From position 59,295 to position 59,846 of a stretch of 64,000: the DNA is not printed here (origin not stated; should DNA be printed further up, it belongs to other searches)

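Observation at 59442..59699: MmoB/DmpM-like effector protein with no diiron monooxygenase partner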

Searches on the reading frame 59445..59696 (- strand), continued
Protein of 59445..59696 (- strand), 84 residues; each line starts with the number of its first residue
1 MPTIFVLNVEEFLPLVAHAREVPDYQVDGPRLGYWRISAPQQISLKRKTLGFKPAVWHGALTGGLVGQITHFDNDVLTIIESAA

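Call 51: search_protein_families(library=ncbifam, proteins=[L001:3406-4677:+, L001:9960-10712:+, P0346, L005:12070-13248:+], max_evalue=0.01)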
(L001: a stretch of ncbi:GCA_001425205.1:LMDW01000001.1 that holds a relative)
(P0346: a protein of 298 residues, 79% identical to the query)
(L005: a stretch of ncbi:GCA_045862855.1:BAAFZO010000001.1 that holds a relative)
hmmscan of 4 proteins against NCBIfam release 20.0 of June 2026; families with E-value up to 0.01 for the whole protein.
L001:3406-4677:+ (423 aa): 0 families

L001:9960-10712:+ (250 aa): 2 families
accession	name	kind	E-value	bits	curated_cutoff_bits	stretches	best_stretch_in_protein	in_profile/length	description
TIGR02990.1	ectoine_eutA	equivalog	3e-23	82.6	318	1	6-246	9-237/239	ectoine utilization protein EutA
NF052327.1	arylmal_decarb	equivalog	1.5e-18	67.3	225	1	7-246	3-230/231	arylmalonate decarboxylase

P0346 (298 aa): 10 families
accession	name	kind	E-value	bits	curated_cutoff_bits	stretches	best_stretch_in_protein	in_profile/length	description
NF000494.1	FosF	exception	1.6e-06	28.2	280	1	98-153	56-109/132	fosfomycin resistance glutathione transferase FosF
TIGR03213.1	23dbph12diox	equivalog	5.2e-05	22.8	366.45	0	99-152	56-114/287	biphenyl-2,3-diol 1,2-dioxygenase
NF003152.0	PRK04101.1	equivalog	8e-05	23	171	1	102-153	64-116/139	metallothiol transferase FosB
NF000496.2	Fos_GSH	equivalog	8.6e-05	22.6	180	0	98-152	61-113/136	fosfomycin resistance glutathione transferase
NF000495.1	FosK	exception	0.0001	22.1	280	0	99-153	57-109/132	fosfomycin resistance glutathione transferase FosK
NF033933.0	fosA8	exception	0.00015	22.1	300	1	99-153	62-114/138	FosA8 family fosfomycin resistance glutathione transferase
NF000221.4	FosA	exception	0.00018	21.5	250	0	99-152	62-113/137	FosA family fosfomycin resistance glutathione transferase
TIGR03211.1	catechol_2_3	equivalog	0.00077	18.8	320.2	0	100-150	59-112/303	catechol 2,3-dioxygenase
NF000026.1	154989_fosA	exception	0.0036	17.5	275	0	99-153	62-114/141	FosA/FosA2 family fosfomycin resistance glutathione transferase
TIGR02295.1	HpaD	equivalog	0.0077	15.4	321.4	0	94-156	53-118/298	3,4-dihydroxyphenylacetate 2,3-dioxygenase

L005:12070-13248:+ (392 aa): 39 families (the best 25 are shown)
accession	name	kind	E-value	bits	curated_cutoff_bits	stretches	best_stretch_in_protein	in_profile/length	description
NF006101.0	PRK08255.1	equivalog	4.3e-117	392.1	1078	1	1-385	1-394/768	bifunctional salicylyl-CoA 5-hydroxylase/oxidoreductase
NF053547.1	violacein_VioD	equivalog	5.5e-70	236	620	1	2-355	1-355/372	flavin-dependent violacein biosynthesis monooxygenase VioD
NF005313.0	PRK06847.1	subfamily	2.7e-16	59.5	372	1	2-319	6-340/375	hypothetical protein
NF005566.0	PRK07236.1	subfamily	5.2e-15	55.2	333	2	258-324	304-369/386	hypothetical protein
NF005243.0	PRK06753.1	equivalog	2.3e-12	46.5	365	2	1-150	1-161/374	hypothetical protein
NF005720.0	PRK07538.1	subfamily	2.7e-11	43.1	400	1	255-321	294-359/418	hypothetical protein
NF006021.0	PRK08163.1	equivalog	7.2e-10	38.4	459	1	246-323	273-350/398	3-hydroxybenzoate 6-monooxygenase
NF033623.1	urate_HpxO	equivalog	7.9e-10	38.2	500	1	257-319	273-335/381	FAD-dependent urate hydroxylase HpxO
TIGR01984.1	UbiH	equivalog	4.4e-09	35.6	392.2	1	129-307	150-323/382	2-octaprenyl-6-methoxyphenyl hydroxylase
NF005761.0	PRK07588.1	equivalog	9.7e-09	34.6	454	1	250-328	269-347/392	FAD-binding domain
NF053548.1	violacein_VioC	equivalog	2e-08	33.8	760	1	254-325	292-364/429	NADP-dependent violacein biosynthesis oxygenase VioC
TIGR01988.1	Ubi-OHases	subfamily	2.6e-08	33.1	224.65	0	214-316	233-339/387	ubiquinone biosynthesis hydroxylase, UbiH/UbiF/VisC/COQ6 family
NF006091.0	PRK08243.1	subfamily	4.8e-08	32.2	351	1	129-297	151-316/393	4-hydroxybenzoate 3-monooxygenase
NF005612.0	PRK07364.1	equivalog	1.4e-06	27.1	487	1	230-296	265-330/415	FAD-dependent hydroxylase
NF005788.0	PRK07608.1-3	equivalog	1.9e-06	26.9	478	1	130-300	155-321/388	UbiH/UbiF family hydroxylase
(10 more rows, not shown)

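Call 52: search_solved_structures(query=L001:3406-4677:+, max_evalue=1)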
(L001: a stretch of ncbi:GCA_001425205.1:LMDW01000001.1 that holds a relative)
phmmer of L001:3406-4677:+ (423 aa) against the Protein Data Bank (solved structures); distinct sequences matched with E-value up to 1: 5.
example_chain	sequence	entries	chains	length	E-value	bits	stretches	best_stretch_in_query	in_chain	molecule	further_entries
4pnh_A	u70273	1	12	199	0.088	14.9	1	101-190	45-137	D,D-heptose 1,7-bisphosphate phosphatase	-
6k99_G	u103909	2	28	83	0.16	14.1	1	226-285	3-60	Apoptosis-associated speck-like protein containing a CARD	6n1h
7keu_A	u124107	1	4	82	0.45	12.6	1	226-282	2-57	Apoptosis-associated speck-like protein containing a CARD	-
9wz7_A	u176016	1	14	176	0.47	12.5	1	225-283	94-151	Isoform 2 of Apoptosis-associated speck-like protein containing a CARD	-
8g0n_A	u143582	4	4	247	0.75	11.9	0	350-403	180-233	Fluorophosphonate-binding serine hydrolase I | Alpha/beta fold hydrolase | Serine aminopeptidase S33 domain-containing protein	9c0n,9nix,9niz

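Call 59: predict_structure(alignment_id=A3)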
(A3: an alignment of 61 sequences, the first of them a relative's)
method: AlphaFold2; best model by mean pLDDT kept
length: 298 residues; sequences in the alignment: 61
mean_pLDDT: 87.2   pTM: 0.86
mean pLDDT of the five models: 87.2, 87.2, 86.6, 86.6, 82.6
residues with pLDDT >= 90: 192; 70-90: 69; 50-70: 29; < 50: 8
segments of 3 or more residues with pLDDT < 50: 92-95
pLDDT, mean of each block of 10 residues (from residue 1): 54 92 91 94 90 80 93 90 74 50 82 93 84 83 75 91 97 97 94 96 82 79 96 97 95 96 93 95 94 87
secondary structure, 60 per line:
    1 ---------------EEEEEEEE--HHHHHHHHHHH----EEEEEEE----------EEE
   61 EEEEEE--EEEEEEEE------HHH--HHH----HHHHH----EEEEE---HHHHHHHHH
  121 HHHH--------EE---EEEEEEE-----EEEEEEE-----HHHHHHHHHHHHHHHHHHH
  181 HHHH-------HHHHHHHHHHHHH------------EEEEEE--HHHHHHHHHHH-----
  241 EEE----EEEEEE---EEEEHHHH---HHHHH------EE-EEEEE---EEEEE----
elements in order: E16-23 H26-36 E41-47 E58-66 E69-76 H95-99 E104-108 H112-124 E138-144 E150-156 H162-184 H192-204 E217-222 H225-235 E241-243 E248-253 E257-260 H261-264 H268-272 E282-286 E290-294
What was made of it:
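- The AF2 model of a fused member has pTM 0.86 and pLDDT 87 (call 59), so the two domains are predicted to pack in a defined way.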

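Call 61: fold_search(model_id=the predicted structure, library=pdb)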
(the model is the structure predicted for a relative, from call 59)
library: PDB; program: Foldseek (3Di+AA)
matches with E <= 10: 1304; with E <= 0.001: 259
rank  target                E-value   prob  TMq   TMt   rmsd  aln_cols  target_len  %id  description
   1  9u42                  1.0e-09  1.00  0.22  0.37  18.8       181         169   23  Crystal Structure of Homogentisate 1,2-Dioxygenase from Acinetobacter in Complex with Zn ion (released 2025-07-23)
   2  1zsw                  3.6e-07  1.00  0.20  0.18  15.0       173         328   20  Crystal Structure of Bacillus cereus Metallo Protein from Glyoxalase family (released 2005-06-07)
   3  1kmy                  4.3e-07  1.00  0.36  0.37   4.1       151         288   24  Crystal Structure of 2,3-dihydroxybiphenyl 1,2-dioxygenase Complexed with 2,3-dihydroxybiphenyl under Anaerobic Conditio (released 2002-02-20)
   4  3r4q_E                6.2e-07  1.00  0.20  0.41  13.6       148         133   25  Crystal structure of Lactoylglutathione lyase from Agrobacterium tumefaciens (released 2011-04-06)
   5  1han                  9.4e-07  1.00  0.36  0.37   4.8       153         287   24  CRYSTAL STRUCTURE OF THE BIPHENYL-CLEAVING EXTRADIOL DIOXYGENASE FROM A PCB-DEGRADING PSEUDOMONAD (released 1995-11-14)
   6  3r4q_A                9.4e-07  1.00  0.18  0.36  13.9       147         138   23  Crystal structure of Lactoylglutathione lyase from Agrobacterium tumefaciens (released 2011-04-06)
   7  3ghj                  1.2e-06  1.00  0.18  0.43  13.2       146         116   21  Crystal structure from the mobile metagenome of Halifax Harbour Sewage Outfall: Integron Cassette Protein HFX_CASS4 (released 2009-03-24)
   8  3oaj_A                1.2e-06  1.00  0.20  0.19  15.2       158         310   23  CRYSTAL STRUCTURE OF putative dioxygenase from Bacillus subtilis subsp. subtilis str. 168 (released 2010-08-18)
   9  6bu2_B                1.3e-06  1.00  0.34  0.62   6.6       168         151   19  Crystal structure of methylmalonyl-CoA epimerase from Mycobacterium tuberculosis (released 2018-12-12)
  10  6qh4_B                1.3e-06  1.00  0.33  0.69   5.5       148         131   18  Crystal structure of human Methylmalonyl-CoA epimerase (MCEE) p.Arg143Cys variant (released 2019-02-27)
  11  1kw3                  2.0e-06  1.00  0.33  0.34   5.1       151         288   22  Crystal structure of 2,3-dihydroxybiphenyal dioxygenase (BphC) at 1.45 A resolution (released 2003-01-28)
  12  3r4q_B                2.0e-06  1.00  0.20  0.40  13.7       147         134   22  Crystal structure of Lactoylglutathione lyase from Agrobacterium tumefaciens (released 2011-04-06)
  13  9csj_B                2.1e-06  1.00  0.43  0.43   7.7       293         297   10  Crystal structure of human glyoxalase domain-containing protein 4 (GLOD4) at 2.33 A resolution. (released 2025-08-13)
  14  9csj_A                2.6e-06  1.00  0.43  0.43   7.8       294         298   10  Crystal structure of human glyoxalase domain-containing protein 4 (GLOD4) at 2.33 A resolution. (released 2025-08-13)
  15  1eil                  2.9e-06  1.00  0.34  0.35   4.4       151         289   24  2,3-DIHYDROXYBIPHENYL-1,2-DIOXYGENASE (released 2001-02-26)
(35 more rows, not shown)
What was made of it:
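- Closest known: VOC-type para-diol ring-cleaving dioxygenases. Same: MhqO-type proteins appear among the structural matches (call 61).
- By TM-score the VOC half resembles methylmalonyl-CoA epimerases at least as well as dioxygenases (call 61). Methylmalonyl-CoA epimerases are among the best structural matches of the VOC half (call 61).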

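Call 68: search_protein_families(library=pfam, proteins=[P0003, P0005, P0008, P0011, P0014, P0041, P0064, P0067, P0089, P0096], max_evalue=10)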
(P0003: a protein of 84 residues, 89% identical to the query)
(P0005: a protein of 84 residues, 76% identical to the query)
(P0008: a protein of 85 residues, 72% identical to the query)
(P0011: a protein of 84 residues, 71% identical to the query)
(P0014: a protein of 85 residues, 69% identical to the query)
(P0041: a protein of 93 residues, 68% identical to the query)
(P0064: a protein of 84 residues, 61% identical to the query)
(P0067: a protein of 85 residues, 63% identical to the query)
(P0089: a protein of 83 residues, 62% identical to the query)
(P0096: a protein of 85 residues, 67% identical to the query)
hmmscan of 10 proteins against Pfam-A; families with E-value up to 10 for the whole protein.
P0003 (84 aa): 1 family
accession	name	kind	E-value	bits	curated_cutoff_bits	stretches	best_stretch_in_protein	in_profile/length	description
PF02406.22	MmoB_DmpM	-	0.068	13.8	25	1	22-50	24-51/85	MmoB/DmpM family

P0005 (84 aa): 0 families

P0008 (85 aa): 0 families

P0011 (84 aa): 0 families

P0014 (85 aa): 0 families

P0041 (93 aa): 0 families

P0064 (84 aa): 0 families

P0067 (85 aa): 0 families

P0089 (83 aa): 1 family
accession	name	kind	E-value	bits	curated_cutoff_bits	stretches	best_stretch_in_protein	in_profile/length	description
PF02406.22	MmoB_DmpM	-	0.013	16.1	25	1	30-51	30-51/85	MmoB/DmpM family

P0096 (85 aa): 1 family
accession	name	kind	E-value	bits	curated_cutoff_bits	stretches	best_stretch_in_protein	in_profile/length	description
PF02406.22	MmoB_DmpM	-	0.3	11.7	25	1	15-49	16-50/85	MmoB/DmpM family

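Call 70: find_encoding_contigs(protein=P0225, flank=8000, max_places=2)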
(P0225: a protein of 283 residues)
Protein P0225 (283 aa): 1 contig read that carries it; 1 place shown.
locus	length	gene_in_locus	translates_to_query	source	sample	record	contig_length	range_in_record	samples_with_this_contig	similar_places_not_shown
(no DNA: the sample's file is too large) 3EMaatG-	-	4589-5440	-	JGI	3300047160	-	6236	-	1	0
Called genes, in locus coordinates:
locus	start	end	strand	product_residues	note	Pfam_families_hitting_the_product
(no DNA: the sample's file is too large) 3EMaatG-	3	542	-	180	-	?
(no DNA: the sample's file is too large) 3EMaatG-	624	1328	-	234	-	PF00440:TetR_N, PF17932:TetR_C_24, PF21351:TetR_C_41 (weak)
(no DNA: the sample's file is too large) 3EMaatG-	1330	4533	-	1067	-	PF01494:FAD_binding_3, PF00501:AMP-binding, PF13193:AMP-binding_C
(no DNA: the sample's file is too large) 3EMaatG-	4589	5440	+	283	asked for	PF00903:Glyoxalase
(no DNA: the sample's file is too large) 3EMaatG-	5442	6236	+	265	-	?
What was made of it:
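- In one distant locus the flavoprotein is fused to the ligase while the MmoB-like domain stays on the VOC (call 70).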

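Call 71: find_encoding_contigs(protein=P0165, flank=8000, max_places=2)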
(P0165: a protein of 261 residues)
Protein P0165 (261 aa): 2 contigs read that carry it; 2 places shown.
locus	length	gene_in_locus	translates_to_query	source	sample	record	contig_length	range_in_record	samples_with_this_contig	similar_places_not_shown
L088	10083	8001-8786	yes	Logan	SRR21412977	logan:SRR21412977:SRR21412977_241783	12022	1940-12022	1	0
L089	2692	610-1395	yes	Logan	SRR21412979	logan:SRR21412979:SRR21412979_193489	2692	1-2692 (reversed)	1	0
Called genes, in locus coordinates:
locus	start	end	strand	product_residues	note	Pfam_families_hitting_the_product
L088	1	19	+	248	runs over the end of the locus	PF00005:ABC_tran, PF13304:AAA_21 (weak), PF12399:BCA_ABC_TP_C (weak)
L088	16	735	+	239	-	PF00005:ABC_tran, PF13304:AAA_21 (faint)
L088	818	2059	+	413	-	-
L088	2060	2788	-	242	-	PF00440:TetR_N, PF14514:TetR_C_9 (weak), PF17932:TetR_C_24, PF21351:TetR_C_41 (weak)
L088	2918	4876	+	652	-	PF01494:FAD_binding_3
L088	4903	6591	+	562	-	PF00501:AMP-binding, PF13193:AMP-binding_C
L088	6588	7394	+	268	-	PF01177:Asp_Glu_race (weak), PF17645:Amdase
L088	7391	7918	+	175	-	PF00132:Hexapep (faint), PF25084:LbH_EIF2B (weak)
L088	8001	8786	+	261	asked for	PF00903:Glyoxalase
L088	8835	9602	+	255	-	PF12728:HTH_17 (faint), PF13338:AbiEi_4 (faint)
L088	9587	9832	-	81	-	-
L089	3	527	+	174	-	?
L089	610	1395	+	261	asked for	PF00903:Glyoxalase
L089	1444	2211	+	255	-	PF12728:HTH_17 (faint), PF13338:AbiEi_4 (faint)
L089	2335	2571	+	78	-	-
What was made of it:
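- Very distant fused members keep TetR, flavoprotein, ligase and Amdase, and one of them also the unknown ~415-aa protein (calls 70, 71).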
